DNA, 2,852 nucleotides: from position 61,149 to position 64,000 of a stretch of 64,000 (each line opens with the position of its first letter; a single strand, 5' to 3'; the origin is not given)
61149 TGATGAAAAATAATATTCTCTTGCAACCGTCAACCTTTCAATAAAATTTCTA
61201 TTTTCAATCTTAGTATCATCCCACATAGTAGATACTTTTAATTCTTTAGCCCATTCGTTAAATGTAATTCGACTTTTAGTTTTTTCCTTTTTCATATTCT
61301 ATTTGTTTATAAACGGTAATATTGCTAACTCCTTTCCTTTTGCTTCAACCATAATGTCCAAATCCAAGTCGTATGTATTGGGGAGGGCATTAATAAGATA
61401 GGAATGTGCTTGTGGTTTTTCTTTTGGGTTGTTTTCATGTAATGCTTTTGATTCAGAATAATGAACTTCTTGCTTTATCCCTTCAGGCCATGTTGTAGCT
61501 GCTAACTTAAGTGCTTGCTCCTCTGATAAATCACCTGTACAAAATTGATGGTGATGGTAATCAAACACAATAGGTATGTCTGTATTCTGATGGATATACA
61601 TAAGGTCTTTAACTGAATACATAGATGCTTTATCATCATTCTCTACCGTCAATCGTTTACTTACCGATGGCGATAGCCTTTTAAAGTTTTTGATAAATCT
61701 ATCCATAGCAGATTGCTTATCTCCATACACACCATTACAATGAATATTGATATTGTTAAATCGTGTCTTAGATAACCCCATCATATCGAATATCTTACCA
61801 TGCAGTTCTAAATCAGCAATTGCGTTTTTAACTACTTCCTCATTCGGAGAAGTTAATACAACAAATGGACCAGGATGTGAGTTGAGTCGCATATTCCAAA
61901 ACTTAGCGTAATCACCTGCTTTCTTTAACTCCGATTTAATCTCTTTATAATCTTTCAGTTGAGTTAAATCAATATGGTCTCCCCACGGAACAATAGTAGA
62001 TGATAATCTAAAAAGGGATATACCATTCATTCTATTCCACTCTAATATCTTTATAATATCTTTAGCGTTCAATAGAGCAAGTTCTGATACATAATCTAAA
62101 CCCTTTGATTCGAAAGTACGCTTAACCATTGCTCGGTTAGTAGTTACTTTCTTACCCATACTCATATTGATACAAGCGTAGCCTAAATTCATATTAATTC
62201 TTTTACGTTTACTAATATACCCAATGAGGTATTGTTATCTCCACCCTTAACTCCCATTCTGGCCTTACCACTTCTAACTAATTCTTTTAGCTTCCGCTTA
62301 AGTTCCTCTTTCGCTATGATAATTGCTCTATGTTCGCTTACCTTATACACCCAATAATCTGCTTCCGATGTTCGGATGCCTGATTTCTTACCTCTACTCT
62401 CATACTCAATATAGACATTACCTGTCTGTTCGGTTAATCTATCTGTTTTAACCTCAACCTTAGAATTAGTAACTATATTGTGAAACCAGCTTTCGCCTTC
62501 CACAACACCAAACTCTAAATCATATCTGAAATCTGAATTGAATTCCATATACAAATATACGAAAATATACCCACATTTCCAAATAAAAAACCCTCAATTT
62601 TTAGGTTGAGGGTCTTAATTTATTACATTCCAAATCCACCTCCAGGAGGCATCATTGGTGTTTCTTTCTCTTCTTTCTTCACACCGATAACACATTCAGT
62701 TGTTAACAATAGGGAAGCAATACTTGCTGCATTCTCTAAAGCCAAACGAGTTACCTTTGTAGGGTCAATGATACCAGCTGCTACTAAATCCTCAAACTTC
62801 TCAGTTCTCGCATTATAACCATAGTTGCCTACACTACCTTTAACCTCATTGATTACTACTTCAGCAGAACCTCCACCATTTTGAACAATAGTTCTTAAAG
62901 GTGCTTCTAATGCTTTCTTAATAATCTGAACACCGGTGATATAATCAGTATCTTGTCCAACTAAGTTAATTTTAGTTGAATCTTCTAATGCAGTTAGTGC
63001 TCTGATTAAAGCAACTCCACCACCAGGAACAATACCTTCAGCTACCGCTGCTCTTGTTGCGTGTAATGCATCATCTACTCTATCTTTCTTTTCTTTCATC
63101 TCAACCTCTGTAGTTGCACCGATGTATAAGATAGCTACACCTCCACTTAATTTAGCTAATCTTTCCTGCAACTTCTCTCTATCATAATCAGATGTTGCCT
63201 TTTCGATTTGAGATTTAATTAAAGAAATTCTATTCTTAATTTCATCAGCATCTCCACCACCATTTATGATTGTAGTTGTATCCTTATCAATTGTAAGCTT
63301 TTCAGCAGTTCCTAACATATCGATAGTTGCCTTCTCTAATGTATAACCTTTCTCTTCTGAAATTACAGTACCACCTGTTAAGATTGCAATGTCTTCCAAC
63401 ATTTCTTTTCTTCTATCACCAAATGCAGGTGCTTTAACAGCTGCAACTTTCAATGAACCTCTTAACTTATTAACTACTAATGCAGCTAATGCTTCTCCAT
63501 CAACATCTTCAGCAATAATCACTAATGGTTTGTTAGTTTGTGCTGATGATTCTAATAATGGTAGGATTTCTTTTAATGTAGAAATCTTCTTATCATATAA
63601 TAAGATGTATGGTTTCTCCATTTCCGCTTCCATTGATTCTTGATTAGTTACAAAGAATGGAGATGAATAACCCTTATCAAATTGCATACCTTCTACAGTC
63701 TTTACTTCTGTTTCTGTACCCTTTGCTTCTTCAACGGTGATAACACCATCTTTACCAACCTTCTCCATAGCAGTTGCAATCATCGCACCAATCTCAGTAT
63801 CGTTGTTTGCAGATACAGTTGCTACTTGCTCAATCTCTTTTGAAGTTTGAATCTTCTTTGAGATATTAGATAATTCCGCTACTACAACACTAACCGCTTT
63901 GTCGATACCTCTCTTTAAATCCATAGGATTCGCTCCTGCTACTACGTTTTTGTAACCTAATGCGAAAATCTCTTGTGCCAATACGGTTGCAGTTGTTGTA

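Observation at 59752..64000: Phage-encoded proteostasis module: GroEL, ClpS-like adaptor, Hsp20 and tmRNA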

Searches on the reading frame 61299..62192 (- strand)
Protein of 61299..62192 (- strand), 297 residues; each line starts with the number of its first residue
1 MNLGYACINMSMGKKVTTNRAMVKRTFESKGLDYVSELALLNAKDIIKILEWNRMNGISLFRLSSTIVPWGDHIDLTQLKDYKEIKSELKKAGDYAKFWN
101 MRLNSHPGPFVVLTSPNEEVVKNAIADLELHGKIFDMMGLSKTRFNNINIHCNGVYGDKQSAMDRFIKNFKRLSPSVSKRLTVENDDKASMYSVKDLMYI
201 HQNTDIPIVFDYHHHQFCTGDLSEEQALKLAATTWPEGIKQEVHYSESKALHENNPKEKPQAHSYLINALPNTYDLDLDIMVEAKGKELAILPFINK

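Call 6: search_protein_families(library=pfam, proteins=[window:61299-62192:-], max_evalue=0.01)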
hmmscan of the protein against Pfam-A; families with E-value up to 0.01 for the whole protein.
window:61299-62192:- (297 aa): 2 families
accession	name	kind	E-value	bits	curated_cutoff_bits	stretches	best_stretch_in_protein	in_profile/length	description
PF03851.20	UvdE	-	1.6e-68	231.4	24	1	3-272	1-273/275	UV-endonuclease UvdE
PF01261.30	AP_endonuc_2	-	7.7e-06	26.2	31.1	1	69-225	15-173/249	Xylose isomerase-like TIM barrel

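Call 13: find_encoding_contigs(protein=window:61299-62192:-, flank=10000, max_places=6)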
Protein window:61299-62192:- (297 aa): 2 contigs read that carry it; 2 places shown.
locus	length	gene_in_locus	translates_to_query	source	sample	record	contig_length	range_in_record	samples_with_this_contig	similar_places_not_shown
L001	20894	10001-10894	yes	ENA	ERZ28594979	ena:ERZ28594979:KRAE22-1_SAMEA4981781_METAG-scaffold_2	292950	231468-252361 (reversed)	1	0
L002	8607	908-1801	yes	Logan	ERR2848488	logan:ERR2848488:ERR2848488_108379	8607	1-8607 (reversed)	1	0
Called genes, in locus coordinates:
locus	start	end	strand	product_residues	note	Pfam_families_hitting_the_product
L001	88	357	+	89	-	-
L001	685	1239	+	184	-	PF00908:dTDP_sugar_isom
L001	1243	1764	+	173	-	PF00156:Pribosyltran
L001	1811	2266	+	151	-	PF04308:RNaseH_like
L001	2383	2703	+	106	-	-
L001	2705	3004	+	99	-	PF23790:Kyano_Gp96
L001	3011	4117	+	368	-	PF01068:DNA_ligase_A_M, PF14743:DNA_ligase_OB_2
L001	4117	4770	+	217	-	PF00149:Metallophos (weak)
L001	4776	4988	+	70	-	-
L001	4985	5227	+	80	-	-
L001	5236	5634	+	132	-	PF13671:AAA_33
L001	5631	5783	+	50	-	-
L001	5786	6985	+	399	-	PF09511:RNA_lig_T4_1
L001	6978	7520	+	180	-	PF05118:Asp_Arg_Hydrox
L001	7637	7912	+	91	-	PF00166:Cpn10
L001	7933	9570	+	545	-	PF00118:Cpn60_TCP1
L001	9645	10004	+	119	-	-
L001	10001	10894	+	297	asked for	PF03851:UvdE, PF01261:AP_endonuc_2 (weak)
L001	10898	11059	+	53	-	-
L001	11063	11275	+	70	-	-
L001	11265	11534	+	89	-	PF02617:ClpS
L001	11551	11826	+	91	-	-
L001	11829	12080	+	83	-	PF10902:WYL_2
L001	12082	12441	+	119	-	PF03061:4HBT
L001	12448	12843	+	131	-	-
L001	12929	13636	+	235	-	PF03567:Sulfotransfer_2 (weak)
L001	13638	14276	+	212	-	-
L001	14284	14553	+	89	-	PF10688:Imp-YgjV (weak)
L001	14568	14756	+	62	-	-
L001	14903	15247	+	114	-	-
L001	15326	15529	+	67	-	-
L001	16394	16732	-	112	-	-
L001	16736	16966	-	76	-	-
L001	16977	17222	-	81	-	-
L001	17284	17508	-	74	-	-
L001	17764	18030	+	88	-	-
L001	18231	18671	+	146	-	-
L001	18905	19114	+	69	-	-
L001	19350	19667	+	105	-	-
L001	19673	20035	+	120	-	-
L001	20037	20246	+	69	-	-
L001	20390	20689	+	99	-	-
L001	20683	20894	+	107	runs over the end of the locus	-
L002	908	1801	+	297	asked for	PF03851:UvdE, PF01261:AP_endonuc_2 (weak)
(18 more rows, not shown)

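Call 22: search_protein_families(library=phrogs, max_evalue=0.001, proteins=[window:61299-62192:-])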
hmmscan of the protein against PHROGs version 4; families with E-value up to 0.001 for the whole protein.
window:61299-62192:- (297 aa): 1 family
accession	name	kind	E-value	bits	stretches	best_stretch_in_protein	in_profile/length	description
phrog_8420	-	DNA, RNA and nucleotide metabolism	3.1e-48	165.4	1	1-295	1-304/309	endonuclease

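Call 23: search_protein_families(library=ncbifam, max_evalue=0.001, proteins=[L001:7637-7912:+, L001:7933-9570:+, window:61299-62192:-])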
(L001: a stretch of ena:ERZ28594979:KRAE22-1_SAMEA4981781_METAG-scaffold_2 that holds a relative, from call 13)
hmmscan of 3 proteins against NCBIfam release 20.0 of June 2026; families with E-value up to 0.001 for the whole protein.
L001:7637-7912:+ (91 aa): 15 families
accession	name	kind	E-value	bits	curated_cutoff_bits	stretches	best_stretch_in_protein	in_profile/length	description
NF001531.0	PRK00364.2-2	subfamily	1.1e-37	127.9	96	1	3-91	1-93/94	co-chaperone GroES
NF001529.0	PRK00364.1-5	subfamily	3.2e-35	120.2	133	1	4-91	2-94/95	co-chaperone GroES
NF001530.0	PRK00364.1-6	equivalog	3.7e-35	120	136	1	1-91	7-102/104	co-chaperone GroES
NF001527.0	PRK00364.1-2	subfamily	2.1e-33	114.3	120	1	4-91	2-94/96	co-chaperone GroES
NF001534.0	PRK00364.2-5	equivalog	1.2e-32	111.8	120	1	5-91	2-93/94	co-chaperone GroES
NF001533.0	PRK00364.2-4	subfamily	3.8e-31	107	99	1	2-91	3-97/98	co-chaperone GroES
NF001537.0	PRK00364.3-3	equivalog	1.9e-27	95.3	109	1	4-91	2-85/86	co-chaperone GroES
NF011106.0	PRK14533.1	equivalog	5e-26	90.4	128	1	4-90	2-88/91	co-chaperonin GroES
NF001539.0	PRK00364.3-5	equivalog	2.6e-22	78.8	122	1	4-90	2-88/91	co-chaperone GroES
NF001526.0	PRK00364.1-1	subfamily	4.7e-22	78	130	1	4-91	2-95/96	co-chaperone GroES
NF001538.0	PRK00364.3-4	equivalog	4.5e-20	71.6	142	1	4-91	5-90/92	co-chaperone GroES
NF001532.0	PRK00364.2-3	equivalog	1.9e-19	69.5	130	1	6-91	3-93/94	co-chaperone GroES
NF001535.0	PRK00364.3-1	equivalog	2.1e-19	69.8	215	1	5-91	3-89/118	co-chaperone GroES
NF001528.0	PRK00364.1-4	equivalog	6.4e-15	55.1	119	1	6-91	3-93/95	co-chaperone GroES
NF001536.0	PRK00364.3-2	equivalog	5e-11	42.5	147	1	4-90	2-98/109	co-chaperone GroES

L001:7933-9570:+ (545 aa): 18 families
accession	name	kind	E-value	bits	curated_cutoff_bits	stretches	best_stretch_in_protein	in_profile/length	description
NF000592.1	PRK00013.1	subfamily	2.3e-248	824.9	397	1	2-526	1-521/524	chaperonin GroEL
TIGR02348.1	GroEL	equivalog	3.5e-246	817.8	582.1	1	2-530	1-525/526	chaperonin GroEL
NF009488.0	PRK12850.1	subfamily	5.9e-244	810.6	475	1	1-542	2-538/544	chaperonin GroEL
NF009489.0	PRK12851.1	subfamily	1.2e-243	809.4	464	1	2-542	3-538/541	chaperonin GroEL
NF009487.0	PRK12849.1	subfamily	2.1e-241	801.9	352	1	1-537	1-532/543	chaperonin GroEL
NF010704.0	PRK14104.1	subfamily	4.1e-220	731.7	1041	1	3-544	4-542/546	chaperonin GroEL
NF038369.1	GroEL3_Chlamy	exception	1.4e-76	258.2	600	1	9-525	10-506/506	variant chaperonin GroEL3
NF038370.1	GroEL2_Chlamy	exception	1e-61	209.2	600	1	24-526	24-520/533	variant chaperonin GroEL2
NF041082.2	thermosome_alpha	equivalog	4.5e-23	81.9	450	2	20-187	27-190/519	thermosome subunit alpha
TIGR02339.1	thermosome_arch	subfamily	2e-22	79.6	671.1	2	19-157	25-161/521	thermosome subunit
NF041083.2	thermosome_beta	equivalog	1.3e-21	77.2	400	2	20-184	27-187/520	thermosome subunit beta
TIGR02347.1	chap_CCT_zeta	equivalog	1.3e-20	73.5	587.15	2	21-196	27-198/531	T-complex protein 1 subunit zeta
TIGR02345.1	chap_CCT_eta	equivalog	1.5e-18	66.4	669.2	2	19-169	27-183/523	T-complex protein 1 subunit eta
TIGR02344.1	chap_CCT_gamma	equivalog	5.2e-17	61.5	553.45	2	21-184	27-186/526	T-complex protein 1 subunit gamma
TIGR02343.1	chap_CCT_epsi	equivalog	6.2e-16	58.1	710.5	1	18-177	35-192/532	T-complex protein 1 subunit epsilon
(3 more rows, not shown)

window:61299-62192:- (297 aa): 2 families
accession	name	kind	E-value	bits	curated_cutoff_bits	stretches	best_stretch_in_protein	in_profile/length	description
TIGR00629.1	uvde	equivalog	7.1e-70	235.9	124.45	1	2-295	5-307/312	UV DNA damage repair endonuclease UvsE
NF002640.0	PRK02308.1-4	equivalog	7.1e-44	150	456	1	4-291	13-293/308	UV DNA damage repair endonuclease UvsE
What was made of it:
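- Checked: The full 545-aa gene on the source contig scores 817.8 bits against TIGR02348 (cutoff 582) (calls 13, 23).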

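Call 65: find_related_loci(query=L001:7933-9570:+, collection=viral_contigs, flank=3000)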
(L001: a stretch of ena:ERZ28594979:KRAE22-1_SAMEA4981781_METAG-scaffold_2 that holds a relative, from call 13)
Query L001:7933-9570:+ (545 aa) in viral_contigs; peptide patterns used: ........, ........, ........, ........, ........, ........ (x = any residue, [..] = any of these).
566 stretches matched a pattern; 558 encode a relative of the query (tblastn E <= 1e-3); the best 80 are kept; 80 distinct loci.
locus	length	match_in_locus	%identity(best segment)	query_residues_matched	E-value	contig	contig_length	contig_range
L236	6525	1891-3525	98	1-545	0e+0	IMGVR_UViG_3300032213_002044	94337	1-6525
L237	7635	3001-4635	98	1-545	0e+0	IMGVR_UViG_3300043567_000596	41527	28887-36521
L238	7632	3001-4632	87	1-543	0e+0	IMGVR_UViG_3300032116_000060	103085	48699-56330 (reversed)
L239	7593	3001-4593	81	1-538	0e+0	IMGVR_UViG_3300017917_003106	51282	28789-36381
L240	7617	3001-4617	81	1-545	0e+0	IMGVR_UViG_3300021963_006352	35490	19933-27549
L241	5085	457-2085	79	1-545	0e+0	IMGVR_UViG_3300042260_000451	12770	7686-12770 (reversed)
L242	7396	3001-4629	79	1-545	0e+0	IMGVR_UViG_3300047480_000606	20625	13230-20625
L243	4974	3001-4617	80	1-545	0e+0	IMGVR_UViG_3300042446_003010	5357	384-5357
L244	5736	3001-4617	80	1-545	0e+0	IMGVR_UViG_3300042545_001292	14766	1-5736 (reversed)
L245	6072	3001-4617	80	1-545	0e+0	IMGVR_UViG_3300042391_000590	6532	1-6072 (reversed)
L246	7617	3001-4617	80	1-545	0e+0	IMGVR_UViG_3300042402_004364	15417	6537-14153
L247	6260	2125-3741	80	1-545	0e+0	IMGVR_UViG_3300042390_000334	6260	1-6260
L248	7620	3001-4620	79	1-545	0e+0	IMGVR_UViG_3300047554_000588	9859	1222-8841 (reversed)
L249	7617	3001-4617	78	1-545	0e+0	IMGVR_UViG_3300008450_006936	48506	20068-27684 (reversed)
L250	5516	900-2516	79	1-545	0e+0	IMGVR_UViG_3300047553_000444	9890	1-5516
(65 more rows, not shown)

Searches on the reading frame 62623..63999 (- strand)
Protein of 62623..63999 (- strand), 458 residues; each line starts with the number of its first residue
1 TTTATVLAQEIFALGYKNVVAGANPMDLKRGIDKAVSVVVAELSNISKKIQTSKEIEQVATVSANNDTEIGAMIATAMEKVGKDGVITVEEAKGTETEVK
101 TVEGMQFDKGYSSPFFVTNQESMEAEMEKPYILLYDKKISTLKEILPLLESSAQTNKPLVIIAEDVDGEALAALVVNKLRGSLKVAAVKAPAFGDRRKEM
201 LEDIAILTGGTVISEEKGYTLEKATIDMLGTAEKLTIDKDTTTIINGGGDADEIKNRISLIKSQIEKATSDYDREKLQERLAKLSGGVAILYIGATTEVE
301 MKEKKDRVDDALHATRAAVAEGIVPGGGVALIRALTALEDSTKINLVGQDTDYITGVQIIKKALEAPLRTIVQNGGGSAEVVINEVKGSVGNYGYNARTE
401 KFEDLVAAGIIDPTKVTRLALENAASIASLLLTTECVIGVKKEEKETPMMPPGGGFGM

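Call 6: search_protein_families(library=pfam, proteins=[window:62623-63999:-], max_evalue=0.01)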
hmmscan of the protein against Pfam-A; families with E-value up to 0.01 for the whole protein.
window:62623-63999:- (458 aa): 2 families
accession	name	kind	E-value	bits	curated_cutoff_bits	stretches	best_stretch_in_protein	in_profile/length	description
PF00118.29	Cpn60_TCP1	-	1.8e-53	182.4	34.3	1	1-441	63-489/490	TCP-1/cpn60 chaperonin family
PF01985.26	CRS1_YhbY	-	0.0023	18.6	27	0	150-217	10-77/84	CRS1 / YhbY (CRM) domain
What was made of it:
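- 62623..64000 (-): groEL, codons ~88-545 plus stop. The first ~87 codons and the upstream groES lie just outside the window, at window-equivalent 64001-64260 and 64281-64556. Pfam Cpn60_TCP1 1.8e-53 (call 6).
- Checked: GroEL: ORF 62623..>64000 (-) hits Pfam Cpn60_TCP1 at 1.8e-53 (call 6).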

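Call 8: search_dna_similar(query=window:62623-63999:-, collection=phages, mode=protein, max_rows=30)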
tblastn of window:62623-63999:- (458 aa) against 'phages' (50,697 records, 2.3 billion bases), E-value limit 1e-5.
Records with a match: 224; places in all: 224; records where one place covers at least 80% of the query: 211.
Best place of each record, by identity: 60-80% 9; <60% 215.
By first word of the organism name: Vibrio 79; Flavobacterium 73; Staphylococcus 11; Cellulophaga 9; Bacillus 8; uncultured 7; Bacteroides 6; Listeria 6; Bacteriophage 5; Salmonella 3; and 11 more.
By host as written in the record: - 79; Flavobacterium sp. BAL314 68; Staphylococcus aureus 8; Listeria monocytogenes 5; Flavobacterium sp. LMO8 4; Cellulophaga sp. HaHa_2_95 4; Bacillus subtilis 4; Vibrio parahaemolyticus 3; and 40 more.
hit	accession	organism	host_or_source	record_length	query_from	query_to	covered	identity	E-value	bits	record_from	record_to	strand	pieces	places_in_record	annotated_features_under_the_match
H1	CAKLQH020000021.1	Acinetobacter phage MD-2021a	not known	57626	1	445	97%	61.3%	9e-162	511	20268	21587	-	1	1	groL: chaperonin Cpn60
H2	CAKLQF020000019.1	Acinetobacter phage MD-2021a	not known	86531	1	445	97%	61.3%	9e-162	511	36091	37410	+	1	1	groL: chaperonin Cpn60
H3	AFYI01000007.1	Salmonella enterica subsp. enterica serovar Infantis str. ...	Homo sapiens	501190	1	438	96%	61.2%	4e-157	498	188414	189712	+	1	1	chaperonin GroL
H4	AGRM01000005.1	Salmonella enterica subsp. houtenae str. ATCC BAA-1581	Homo sapiens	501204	1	438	96%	60.8%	6e-155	492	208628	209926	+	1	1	chaperonin GroL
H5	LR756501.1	uncultured phage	metagenomic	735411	1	438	96%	60.7%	2e-154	490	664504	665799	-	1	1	record has no annotation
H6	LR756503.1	uncultured phage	metagenomic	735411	1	438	96%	60.7%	2e-154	490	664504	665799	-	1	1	record has no annotation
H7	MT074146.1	Bacteroides phage SJC03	Bacteroides thetaiotaomicron VPI-5494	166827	1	445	97%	56.5%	5e-143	457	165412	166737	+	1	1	hypothetical protein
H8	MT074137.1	Bacteroides phage DAC16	Bacteroides thetaiotaomicron VPI-5485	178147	1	445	97%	56.3%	1e-142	456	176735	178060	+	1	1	hypothetical protein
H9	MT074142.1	Bacteroides phage DAC23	Bacteroides thetaiotaomicron VPI-5490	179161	1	445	97%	56.3%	1e-142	456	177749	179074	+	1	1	hypothetical protein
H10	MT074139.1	Bacteroides phage DAC19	Bacteroides thetaiotaomicron VPI-5487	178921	1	445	97%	56.0%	5e-142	454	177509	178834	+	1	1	hypothetical protein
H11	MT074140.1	Bacteroides phage DAC20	Bacteroides thetaiotaomicron VPI-5488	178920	1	445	97%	56.0%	5e-142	454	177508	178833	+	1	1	hypothetical protein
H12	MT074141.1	Bacteroides phage DAC22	Bacteroides thetaiotaomicron VPI-5489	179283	1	445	97%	56.0%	5e-142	454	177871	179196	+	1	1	hypothetical protein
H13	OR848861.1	Listeria phage LM 4-14-1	Listeria monocytogenes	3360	1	441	96%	55.8%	1e-147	454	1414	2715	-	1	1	record has no annotation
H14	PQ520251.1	Enterococcus phage IME_EF3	-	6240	1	443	97%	54.9%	2e-139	446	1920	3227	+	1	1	record has no annotation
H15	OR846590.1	Enterococcus phage Efs 1-1-1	Enterococcus faecalis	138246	1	443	97%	54.9%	6e-139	446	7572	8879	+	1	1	record has no annotation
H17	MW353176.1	Flavobacterium phage vB_FspM_immuto_3-5A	Flavobacterium sp. LMO8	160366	1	438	96%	54.3%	5e-137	440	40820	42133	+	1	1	chaperonin GroEL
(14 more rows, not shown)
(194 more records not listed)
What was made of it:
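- Checked: GroEL is found in 224 of 50,697 phage records (call 8).
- Some GroEL hits in the phage database are evident bacterial contamination (call 8, Salmonella and Acinetobacter records).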

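Call 32: get_annotated_region(hit=H17, flank=6000)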
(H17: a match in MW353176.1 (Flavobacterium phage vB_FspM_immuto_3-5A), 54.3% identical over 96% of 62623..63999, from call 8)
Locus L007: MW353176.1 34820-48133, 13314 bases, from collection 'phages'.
description: Flavobacterium phage vB_FspM_immuto_3-5A, complete genome.
organism: Flavobacterium phage vB_FspM_immuto_3-5A (NCBI taxid 2801478)
taxonomy: Viruses; Duplodnaviria; Heunggongvirae; Uroviricota; Caudoviricetes; Immutovirus
host: Flavobacterium sp. LMO8; source: Baltic Sea mesocosm; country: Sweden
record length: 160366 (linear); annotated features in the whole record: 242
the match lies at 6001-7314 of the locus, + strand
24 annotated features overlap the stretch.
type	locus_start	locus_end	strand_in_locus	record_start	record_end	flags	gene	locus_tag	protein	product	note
CDS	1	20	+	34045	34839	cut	-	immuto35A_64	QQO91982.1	DNA guanine transglycosylase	DNA_guanine transglycosylase (7-deazapurine in DNA), DpdA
CDS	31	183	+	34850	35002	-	-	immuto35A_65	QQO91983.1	hypothetical protein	-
CDS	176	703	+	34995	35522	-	-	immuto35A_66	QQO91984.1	phosphoribosylglycinamide formyltransferase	-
CDS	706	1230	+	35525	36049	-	-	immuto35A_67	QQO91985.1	thymidylate kinase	-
CDS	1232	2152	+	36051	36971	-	-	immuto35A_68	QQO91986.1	NADPH-dependent 7-cyano-7-deazaguanine reductase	NADPH-dependent 7-cyano-7-deazaguanine reductase (queosine biosynthesis), QueF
CDS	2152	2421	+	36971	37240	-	-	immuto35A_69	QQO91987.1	hypothetical protein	-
CDS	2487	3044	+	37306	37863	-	-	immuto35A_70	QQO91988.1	hypothetical protein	-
CDS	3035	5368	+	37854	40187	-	-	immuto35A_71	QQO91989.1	DNA polymerase family A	-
CDS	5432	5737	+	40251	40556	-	-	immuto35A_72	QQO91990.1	co-chaperonin GroES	Co-chaperonin GroES (HSP10), GroS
CDS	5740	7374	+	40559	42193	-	-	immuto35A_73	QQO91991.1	chaperonin GroEL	Chaperonin GroEL (HSP60 family), GroL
CDS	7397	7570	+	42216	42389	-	-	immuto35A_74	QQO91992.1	hypothetical protein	-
CDS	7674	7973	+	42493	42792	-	-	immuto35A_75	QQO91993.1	flagellar basal body-associated protein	Flagellar basal body-associated protein, FliL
CDS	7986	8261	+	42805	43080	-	-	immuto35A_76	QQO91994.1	hypothetical protein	-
CDS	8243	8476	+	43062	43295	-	-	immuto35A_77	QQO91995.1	Zn-finger protein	-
CDS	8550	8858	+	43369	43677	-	-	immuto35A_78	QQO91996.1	hypothetical protein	-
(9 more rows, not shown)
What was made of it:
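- Closest known: Flavobacterium phage vB_FspM_immuto. Same: It has an annotated adjacent groES-groEL pair (call 32).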
